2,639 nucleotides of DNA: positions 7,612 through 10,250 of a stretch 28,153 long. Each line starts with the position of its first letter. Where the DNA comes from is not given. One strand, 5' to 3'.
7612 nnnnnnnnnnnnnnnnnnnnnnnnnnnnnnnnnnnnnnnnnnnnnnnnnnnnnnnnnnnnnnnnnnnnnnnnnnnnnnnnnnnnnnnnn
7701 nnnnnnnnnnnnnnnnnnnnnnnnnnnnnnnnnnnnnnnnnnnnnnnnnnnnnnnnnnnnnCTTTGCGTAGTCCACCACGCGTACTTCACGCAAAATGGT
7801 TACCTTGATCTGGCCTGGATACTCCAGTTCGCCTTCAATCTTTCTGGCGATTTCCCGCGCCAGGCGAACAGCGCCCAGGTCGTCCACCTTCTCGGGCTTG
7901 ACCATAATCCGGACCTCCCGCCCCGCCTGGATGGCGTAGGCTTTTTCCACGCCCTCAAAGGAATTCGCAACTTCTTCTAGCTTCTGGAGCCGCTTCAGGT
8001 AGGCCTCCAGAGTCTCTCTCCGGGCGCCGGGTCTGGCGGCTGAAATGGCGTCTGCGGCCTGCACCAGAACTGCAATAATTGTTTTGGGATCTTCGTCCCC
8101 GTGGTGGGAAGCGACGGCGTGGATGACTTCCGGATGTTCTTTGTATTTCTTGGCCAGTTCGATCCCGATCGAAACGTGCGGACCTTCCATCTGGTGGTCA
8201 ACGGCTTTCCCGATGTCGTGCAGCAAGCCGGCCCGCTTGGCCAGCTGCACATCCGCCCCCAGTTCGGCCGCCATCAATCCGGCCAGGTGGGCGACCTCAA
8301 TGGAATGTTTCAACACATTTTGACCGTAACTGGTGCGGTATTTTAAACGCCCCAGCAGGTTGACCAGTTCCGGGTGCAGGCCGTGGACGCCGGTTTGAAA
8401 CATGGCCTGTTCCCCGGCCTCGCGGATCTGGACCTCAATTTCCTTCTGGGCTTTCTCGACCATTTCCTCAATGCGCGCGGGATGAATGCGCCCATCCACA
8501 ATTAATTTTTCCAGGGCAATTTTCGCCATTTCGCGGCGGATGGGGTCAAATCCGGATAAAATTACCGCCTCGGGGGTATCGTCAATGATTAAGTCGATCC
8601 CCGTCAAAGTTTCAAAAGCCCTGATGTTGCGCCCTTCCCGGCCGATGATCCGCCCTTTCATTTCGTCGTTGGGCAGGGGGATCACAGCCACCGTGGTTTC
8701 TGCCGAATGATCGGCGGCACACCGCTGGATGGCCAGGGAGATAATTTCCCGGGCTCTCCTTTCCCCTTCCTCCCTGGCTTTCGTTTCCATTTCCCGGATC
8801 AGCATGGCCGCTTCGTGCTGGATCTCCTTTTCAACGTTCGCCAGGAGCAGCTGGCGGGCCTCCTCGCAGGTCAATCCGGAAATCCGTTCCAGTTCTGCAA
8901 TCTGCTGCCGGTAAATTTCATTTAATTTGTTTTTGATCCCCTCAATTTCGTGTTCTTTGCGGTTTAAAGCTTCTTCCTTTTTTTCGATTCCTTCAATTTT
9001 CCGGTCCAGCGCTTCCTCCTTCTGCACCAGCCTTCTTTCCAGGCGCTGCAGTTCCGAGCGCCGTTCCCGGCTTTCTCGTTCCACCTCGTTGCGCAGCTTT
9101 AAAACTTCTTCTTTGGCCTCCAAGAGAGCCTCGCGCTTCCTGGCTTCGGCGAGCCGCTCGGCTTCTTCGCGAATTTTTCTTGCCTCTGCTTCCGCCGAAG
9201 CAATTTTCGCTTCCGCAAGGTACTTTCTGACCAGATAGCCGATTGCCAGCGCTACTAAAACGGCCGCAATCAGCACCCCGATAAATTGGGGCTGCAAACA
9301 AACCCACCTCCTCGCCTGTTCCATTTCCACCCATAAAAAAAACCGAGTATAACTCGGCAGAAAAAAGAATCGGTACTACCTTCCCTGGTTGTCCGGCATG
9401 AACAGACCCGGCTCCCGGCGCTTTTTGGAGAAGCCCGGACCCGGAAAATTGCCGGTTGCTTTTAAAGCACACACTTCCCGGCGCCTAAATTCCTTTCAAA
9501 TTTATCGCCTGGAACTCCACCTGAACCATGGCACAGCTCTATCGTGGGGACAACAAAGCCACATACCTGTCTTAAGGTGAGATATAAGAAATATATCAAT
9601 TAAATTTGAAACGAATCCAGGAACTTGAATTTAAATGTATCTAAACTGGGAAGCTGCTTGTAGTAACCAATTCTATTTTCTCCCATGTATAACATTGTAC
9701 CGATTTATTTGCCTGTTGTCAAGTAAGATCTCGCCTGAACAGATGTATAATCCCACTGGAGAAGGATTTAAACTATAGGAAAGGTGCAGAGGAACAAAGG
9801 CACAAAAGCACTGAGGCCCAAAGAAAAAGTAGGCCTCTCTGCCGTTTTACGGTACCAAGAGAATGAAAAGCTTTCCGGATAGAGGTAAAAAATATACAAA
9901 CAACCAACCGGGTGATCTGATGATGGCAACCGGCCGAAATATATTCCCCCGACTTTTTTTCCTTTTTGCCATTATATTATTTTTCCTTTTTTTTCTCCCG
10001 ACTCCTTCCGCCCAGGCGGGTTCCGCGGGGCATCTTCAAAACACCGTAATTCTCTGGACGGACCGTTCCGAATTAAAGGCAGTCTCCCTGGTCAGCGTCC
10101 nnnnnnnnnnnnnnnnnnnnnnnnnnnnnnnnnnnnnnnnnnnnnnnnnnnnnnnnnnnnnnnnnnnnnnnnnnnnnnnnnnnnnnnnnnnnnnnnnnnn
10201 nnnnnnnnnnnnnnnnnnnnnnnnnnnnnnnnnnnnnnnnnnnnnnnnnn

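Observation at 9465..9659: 6S-like ~195-nt rod RNA upstream of rny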

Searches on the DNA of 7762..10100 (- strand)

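Call 4: search_rna_families(source=window, start=9250, end=10100, threshold=evalue, max_evalue=10, show_alignments=4)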
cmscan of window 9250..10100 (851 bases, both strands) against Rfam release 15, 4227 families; matches with E-value up to 10: 8.
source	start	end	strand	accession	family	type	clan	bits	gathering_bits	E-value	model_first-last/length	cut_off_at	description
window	9336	9434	-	RF01394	isrK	Gene; sRNA;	-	23.1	50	0.011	1-77/77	no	isrK Hfq binding RNA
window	9263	9299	+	RF01342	CRISPR-DR32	Gene; CRISPR;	-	21.9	48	0.39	1-37/37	no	CRISPR RNA direct repeat element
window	9333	9439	-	RF02837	anti-hemB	Gene; sRNA;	-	16.9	49.5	0.34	1-81/81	no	Burkholderia RNA 7 (anti-hemB)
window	9734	9892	+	RF02034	IMES-1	Gene;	-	14.9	81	1.6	1-191/191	no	IMES-1 RNA motif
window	10002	10015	-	RF03156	L31-Firmicutes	Cis-reg; leader;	CL00118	14.4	33.3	3.7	1-32/32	no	L31-Firmicutes ribosomal protein leader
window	9923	9971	-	RF01420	snoR113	Gene; snRNA; snoRNA; CD-box;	-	13.8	47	8.3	1-103/103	no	Small nucleolar RNA snoR113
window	9434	9529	-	RF02683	NiCo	Cis-reg; riboswitch;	CL00122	13.6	37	8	1-96/96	no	NiCo (Nickel/Cobalt) riboswitch aptamer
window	9250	9369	-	RF01639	ceN49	Gene; snRNA; snoRNA; HACA-box;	-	13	65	8.8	1-125/134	3'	Caenorhabditis snoRNA ceN49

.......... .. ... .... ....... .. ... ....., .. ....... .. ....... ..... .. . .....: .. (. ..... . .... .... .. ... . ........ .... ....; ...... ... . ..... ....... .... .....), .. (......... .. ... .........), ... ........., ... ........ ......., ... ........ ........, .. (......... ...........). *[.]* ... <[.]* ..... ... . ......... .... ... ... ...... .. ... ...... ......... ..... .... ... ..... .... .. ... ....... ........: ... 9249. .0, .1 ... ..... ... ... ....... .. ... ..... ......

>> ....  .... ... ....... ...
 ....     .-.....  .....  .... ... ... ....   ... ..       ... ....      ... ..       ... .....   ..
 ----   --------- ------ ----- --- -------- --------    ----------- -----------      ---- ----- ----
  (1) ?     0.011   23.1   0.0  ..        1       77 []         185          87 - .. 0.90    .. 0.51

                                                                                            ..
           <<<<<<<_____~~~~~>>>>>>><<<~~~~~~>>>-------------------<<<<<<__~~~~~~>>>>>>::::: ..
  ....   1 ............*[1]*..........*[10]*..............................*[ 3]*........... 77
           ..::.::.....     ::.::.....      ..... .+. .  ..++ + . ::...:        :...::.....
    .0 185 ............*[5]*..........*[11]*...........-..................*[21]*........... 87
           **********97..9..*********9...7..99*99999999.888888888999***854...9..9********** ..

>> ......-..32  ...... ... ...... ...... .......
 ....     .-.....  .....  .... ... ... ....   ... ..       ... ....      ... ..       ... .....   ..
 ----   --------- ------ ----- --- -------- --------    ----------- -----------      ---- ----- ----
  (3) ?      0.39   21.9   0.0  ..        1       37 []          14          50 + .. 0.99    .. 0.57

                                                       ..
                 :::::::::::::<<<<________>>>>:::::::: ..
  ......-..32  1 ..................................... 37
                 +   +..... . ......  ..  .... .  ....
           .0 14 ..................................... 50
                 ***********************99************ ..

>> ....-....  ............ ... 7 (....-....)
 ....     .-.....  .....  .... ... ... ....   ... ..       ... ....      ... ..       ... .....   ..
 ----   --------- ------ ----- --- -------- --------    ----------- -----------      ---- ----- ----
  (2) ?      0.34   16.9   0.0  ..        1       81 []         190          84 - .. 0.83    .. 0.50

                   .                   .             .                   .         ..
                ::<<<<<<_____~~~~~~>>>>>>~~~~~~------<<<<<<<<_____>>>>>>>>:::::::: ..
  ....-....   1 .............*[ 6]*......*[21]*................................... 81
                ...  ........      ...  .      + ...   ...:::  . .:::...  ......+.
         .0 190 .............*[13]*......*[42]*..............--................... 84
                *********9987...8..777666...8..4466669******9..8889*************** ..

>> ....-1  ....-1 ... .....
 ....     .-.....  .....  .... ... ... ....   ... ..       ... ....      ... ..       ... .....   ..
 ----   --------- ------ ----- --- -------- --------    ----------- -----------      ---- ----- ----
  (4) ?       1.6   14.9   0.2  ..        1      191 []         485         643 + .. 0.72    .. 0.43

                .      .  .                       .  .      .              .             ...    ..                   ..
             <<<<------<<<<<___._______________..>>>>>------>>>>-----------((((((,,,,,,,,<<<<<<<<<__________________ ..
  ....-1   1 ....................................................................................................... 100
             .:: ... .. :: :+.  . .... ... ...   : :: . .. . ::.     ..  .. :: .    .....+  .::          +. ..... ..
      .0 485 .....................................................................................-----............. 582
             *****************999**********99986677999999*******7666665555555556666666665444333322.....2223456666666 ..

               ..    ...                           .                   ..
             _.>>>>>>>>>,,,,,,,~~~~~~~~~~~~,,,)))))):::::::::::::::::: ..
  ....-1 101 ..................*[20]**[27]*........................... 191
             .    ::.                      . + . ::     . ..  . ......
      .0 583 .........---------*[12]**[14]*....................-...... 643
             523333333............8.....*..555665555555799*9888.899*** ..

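Call 83: search_rna_families(sources=[L002, L004, L008, L009, L010, L012, L015, L019, L022, L024, L027, L039, L044, L049, L056, L063, L067, L072, L080], threshold=gathering)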
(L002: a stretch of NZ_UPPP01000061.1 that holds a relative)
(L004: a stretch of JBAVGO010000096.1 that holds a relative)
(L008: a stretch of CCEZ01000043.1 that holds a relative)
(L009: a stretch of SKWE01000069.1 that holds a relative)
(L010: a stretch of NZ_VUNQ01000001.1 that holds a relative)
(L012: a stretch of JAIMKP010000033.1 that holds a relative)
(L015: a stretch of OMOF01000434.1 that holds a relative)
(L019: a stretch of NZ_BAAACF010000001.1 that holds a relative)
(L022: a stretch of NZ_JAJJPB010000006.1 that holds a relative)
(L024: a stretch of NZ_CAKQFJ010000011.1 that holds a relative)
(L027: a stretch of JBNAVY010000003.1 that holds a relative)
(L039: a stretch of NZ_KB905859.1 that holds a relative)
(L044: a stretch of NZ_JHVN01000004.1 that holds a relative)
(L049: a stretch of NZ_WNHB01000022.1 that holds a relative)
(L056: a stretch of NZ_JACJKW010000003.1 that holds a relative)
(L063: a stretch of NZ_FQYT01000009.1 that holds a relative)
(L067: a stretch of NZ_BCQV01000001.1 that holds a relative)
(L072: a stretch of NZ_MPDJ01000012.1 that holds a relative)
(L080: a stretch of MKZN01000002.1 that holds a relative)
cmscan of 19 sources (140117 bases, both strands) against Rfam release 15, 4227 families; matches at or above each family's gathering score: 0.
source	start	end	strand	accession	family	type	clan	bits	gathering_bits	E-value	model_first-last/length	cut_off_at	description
